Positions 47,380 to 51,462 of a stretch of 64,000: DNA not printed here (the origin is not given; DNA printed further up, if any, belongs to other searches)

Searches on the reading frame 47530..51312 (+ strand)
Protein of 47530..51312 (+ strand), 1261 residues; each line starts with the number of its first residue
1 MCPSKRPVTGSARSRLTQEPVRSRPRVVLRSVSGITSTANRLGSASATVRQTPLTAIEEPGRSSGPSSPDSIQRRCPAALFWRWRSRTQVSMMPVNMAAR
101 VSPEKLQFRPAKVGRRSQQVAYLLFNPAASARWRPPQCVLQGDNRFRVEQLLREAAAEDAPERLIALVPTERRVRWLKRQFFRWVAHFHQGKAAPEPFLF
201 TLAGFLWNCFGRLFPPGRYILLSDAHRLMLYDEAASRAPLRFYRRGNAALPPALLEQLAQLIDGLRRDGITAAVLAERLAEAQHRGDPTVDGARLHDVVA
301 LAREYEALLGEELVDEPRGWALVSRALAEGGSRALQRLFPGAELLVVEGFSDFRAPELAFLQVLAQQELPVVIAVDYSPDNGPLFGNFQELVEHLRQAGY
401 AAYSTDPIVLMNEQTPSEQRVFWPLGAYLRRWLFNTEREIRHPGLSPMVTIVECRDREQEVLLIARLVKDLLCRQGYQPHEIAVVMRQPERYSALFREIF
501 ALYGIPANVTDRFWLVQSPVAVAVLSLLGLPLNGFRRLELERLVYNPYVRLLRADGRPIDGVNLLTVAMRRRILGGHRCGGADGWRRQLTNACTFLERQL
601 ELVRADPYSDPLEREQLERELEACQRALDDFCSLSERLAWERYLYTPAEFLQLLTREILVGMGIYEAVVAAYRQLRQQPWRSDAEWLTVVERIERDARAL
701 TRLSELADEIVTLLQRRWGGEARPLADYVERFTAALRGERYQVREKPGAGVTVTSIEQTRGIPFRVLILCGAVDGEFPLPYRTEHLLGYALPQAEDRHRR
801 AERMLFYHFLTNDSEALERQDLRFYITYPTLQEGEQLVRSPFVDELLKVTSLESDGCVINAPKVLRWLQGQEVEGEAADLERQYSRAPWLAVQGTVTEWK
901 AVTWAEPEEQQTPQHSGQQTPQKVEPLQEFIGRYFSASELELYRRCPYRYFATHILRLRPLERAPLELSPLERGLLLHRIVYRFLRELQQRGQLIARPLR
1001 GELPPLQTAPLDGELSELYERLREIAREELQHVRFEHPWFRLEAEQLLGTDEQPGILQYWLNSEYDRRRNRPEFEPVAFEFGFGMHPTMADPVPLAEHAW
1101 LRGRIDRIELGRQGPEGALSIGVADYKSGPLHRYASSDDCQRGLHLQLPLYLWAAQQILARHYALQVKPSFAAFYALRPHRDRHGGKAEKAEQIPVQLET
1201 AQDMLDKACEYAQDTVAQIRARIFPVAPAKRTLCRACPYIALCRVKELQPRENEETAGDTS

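Call 65: search_protein_families(library=pfam, proteins=[window:47530-51312:+], max_evalue=0.001)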
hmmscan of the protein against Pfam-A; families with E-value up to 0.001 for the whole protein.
window:47530-51312:+ (1261 aa): 3 families
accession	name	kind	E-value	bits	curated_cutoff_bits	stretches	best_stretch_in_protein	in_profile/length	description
PF12705.13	PDDEXK_1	-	2.2e-36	126.5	22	1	935-1244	2-247/247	PD-(D/E)XK nuclease superfamily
PF13361.12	UvrD_C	-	9.2e-07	29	25.6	1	448-551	41-142/350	UvrD-like helicase C-terminal domain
PF21445.3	ADDB_N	-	9.9e-06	25.4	26.6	1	246-379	107-235/290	ADDB, N-terminal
